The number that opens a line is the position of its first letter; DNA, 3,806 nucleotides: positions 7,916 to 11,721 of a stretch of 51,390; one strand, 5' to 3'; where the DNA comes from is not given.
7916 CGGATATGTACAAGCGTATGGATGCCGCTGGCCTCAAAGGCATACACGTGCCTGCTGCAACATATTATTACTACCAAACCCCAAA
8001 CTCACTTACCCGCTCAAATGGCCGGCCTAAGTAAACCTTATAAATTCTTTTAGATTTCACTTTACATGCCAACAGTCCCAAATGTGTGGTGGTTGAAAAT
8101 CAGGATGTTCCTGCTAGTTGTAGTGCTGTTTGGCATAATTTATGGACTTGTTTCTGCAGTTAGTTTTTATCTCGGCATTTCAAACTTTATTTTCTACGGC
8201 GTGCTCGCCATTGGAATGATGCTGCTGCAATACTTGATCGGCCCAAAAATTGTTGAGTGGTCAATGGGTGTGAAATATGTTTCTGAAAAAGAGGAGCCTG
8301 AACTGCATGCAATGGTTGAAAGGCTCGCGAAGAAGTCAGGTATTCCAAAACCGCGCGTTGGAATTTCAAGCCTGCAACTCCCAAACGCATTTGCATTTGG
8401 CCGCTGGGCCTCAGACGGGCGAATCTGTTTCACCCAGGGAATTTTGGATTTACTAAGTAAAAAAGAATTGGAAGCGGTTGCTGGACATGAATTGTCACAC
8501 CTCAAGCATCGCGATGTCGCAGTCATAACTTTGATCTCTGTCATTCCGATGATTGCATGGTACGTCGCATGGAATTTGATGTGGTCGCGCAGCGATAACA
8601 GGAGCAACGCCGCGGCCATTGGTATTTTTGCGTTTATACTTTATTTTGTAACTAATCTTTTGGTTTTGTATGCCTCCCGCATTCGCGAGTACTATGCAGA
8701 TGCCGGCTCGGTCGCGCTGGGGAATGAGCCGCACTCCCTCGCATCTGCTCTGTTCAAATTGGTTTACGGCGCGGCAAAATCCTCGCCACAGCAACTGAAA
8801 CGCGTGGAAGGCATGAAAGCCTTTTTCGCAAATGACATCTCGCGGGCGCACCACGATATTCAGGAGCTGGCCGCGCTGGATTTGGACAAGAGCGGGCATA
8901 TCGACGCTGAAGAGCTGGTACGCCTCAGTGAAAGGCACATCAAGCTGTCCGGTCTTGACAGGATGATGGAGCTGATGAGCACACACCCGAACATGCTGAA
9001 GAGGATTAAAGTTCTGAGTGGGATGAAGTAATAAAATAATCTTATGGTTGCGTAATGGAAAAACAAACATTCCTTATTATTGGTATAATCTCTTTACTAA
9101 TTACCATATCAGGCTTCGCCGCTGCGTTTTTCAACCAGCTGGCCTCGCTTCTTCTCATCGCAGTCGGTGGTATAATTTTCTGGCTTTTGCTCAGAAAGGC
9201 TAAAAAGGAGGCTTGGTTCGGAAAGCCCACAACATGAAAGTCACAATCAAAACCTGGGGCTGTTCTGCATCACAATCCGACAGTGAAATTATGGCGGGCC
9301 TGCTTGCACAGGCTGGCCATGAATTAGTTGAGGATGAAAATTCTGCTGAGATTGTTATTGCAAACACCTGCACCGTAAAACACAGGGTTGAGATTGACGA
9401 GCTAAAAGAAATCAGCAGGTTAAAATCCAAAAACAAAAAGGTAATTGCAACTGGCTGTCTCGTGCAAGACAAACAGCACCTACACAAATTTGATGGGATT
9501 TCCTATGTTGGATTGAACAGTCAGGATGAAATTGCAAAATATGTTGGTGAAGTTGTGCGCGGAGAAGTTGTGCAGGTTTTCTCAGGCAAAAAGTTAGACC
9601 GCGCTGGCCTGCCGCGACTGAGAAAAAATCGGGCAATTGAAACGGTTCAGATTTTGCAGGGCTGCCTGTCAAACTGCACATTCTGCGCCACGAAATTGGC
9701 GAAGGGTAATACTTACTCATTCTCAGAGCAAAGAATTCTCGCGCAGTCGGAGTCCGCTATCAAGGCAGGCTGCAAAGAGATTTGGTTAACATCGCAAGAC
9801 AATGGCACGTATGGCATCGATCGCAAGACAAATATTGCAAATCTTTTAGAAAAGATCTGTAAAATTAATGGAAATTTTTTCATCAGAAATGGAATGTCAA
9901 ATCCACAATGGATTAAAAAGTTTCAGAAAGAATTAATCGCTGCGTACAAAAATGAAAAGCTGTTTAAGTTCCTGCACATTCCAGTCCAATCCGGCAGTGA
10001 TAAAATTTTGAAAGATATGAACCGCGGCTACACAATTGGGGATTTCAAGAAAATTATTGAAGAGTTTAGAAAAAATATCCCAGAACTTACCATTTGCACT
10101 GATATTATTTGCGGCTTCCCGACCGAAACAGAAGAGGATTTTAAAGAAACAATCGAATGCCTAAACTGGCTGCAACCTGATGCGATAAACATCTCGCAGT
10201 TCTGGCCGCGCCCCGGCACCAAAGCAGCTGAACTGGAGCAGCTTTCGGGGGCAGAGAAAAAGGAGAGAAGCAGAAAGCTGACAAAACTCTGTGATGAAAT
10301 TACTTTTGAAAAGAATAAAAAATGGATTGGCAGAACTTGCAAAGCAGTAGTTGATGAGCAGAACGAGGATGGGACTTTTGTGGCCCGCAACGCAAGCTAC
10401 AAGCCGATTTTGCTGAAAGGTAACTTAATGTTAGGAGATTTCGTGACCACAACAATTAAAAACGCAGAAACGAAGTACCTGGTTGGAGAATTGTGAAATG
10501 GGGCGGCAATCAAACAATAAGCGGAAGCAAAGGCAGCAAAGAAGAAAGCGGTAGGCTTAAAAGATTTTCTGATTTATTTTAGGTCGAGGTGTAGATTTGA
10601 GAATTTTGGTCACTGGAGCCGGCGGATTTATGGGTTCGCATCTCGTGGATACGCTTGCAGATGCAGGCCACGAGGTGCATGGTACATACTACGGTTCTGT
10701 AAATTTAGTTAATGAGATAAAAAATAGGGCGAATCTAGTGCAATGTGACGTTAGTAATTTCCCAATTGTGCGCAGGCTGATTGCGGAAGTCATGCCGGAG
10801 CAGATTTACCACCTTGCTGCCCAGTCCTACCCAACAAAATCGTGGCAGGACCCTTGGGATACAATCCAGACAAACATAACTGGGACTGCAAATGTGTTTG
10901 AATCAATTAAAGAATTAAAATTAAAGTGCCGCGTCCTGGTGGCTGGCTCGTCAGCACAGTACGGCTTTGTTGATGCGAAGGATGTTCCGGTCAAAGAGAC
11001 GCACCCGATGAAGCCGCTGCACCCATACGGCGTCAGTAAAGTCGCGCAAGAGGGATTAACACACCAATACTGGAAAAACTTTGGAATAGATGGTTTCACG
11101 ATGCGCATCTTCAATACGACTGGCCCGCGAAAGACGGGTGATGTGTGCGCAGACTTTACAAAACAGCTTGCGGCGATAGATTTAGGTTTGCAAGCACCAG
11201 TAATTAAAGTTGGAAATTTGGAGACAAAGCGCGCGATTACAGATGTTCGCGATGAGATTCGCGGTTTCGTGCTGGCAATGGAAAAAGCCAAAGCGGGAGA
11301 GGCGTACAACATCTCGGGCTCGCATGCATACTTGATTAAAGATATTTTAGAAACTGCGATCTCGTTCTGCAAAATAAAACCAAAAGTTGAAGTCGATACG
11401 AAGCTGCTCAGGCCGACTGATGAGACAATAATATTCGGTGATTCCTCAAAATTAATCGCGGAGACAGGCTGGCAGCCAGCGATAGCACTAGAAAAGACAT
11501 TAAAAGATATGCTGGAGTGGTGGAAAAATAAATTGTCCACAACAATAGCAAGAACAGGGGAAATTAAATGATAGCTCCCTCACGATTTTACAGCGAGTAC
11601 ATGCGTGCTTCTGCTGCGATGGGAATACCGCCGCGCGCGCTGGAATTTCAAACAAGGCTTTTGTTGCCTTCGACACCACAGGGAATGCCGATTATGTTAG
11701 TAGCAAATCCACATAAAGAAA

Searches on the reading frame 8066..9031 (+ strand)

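Call 9: search_protein_families(library=pfam, max_evalue=0.001, proteins=[window:8066-9031:+])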
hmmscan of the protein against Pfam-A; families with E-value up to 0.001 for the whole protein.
window:8066-9031:+ (321 aa): 3 families
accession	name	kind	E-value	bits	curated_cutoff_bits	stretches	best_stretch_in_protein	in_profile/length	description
PF01435.24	Peptidase_M48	-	6.6e-41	140.6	20.3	1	75-320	2-185/186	Peptidase family M48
PF05569.17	Peptidase_M56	-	4.2e-07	29.9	31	1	41-166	101-224/296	BlaR1 peptidase M56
PF13202.12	EF-hand_5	-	3.9e-05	23.4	25.9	1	266-287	2-24/25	EF hand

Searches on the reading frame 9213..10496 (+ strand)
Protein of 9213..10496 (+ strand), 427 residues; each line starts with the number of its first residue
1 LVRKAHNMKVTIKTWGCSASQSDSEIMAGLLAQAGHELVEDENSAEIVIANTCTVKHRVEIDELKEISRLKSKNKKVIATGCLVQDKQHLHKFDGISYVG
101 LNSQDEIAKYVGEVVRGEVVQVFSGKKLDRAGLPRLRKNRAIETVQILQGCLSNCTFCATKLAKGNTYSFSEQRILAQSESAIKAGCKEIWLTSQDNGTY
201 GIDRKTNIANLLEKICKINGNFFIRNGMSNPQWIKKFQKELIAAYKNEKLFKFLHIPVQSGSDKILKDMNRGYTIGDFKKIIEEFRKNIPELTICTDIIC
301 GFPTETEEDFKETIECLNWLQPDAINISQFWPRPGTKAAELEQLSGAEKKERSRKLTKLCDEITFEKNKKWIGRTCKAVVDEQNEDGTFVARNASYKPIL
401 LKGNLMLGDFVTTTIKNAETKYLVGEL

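Call 9: search_protein_families(library=pfam, max_evalue=0.001, proteins=[window:9213-10496:+])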
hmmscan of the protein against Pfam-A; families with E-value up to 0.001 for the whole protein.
window:9213-10496:+ (427 aa): 3 families
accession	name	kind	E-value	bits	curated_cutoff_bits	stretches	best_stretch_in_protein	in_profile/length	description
PF04055.27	Radical_SAM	-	4.1e-25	89.3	29.5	1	146-316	2-165/166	Radical SAM superfamily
PF00919.26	UPF0004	-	8e-22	77.5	27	1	9-88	1-83/98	Uncharacterized protein family UPF0004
PF01938.26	TRAM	-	2.3e-05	24.6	21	1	372-427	4-60/61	TRAM domain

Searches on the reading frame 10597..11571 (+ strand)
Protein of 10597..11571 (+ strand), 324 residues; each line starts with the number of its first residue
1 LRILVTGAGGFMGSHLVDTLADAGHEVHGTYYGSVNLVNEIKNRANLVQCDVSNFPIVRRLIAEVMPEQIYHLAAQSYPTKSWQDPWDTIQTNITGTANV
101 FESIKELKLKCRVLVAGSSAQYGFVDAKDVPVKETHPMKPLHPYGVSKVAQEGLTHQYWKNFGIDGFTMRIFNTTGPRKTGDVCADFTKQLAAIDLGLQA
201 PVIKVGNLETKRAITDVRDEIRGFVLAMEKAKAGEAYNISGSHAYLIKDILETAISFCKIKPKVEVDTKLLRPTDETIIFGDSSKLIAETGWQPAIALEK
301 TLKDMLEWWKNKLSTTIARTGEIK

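Call 9: search_protein_families(library=pfam, max_evalue=0.001, proteins=[window:10597-11571:+])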
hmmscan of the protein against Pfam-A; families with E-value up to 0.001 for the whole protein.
window:10597-11571:+ (324 aa): 7 families
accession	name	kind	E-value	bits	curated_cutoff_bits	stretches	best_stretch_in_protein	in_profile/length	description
PF16363.11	GDP_Man_Dehyd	-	5.1e-67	227.1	27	1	4-305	1-332/332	GDP-mannose 4,6 dehydratase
PF01370.27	Epimerase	-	5.3e-52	177.1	20.9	1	3-239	1-239/240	NAD dependent epimerase/dehydratase family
PF04321.23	RmlD_sub_bind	-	3.3e-13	49.8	27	1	1-161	1-142/287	RmlD substrate binding domain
PF02719.21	Polysacc_synt_2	-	1.6e-09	37.9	20.2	1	3-116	1-127/293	Polysaccharide biosynthesis protein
PF01073.25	3Beta_HSD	-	1.8e-09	37.5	22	1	4-151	1-153/280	3-beta hydroxysteroid dehydrogenase/isomerase family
PF07993.18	NAD_binding_4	-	1.5e-06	28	20.1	0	68-183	90-216/258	Male sterility protein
PF00106.31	adh_short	-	0.00039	20.4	26.6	0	3-66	3-72/195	short chain dehydrogenase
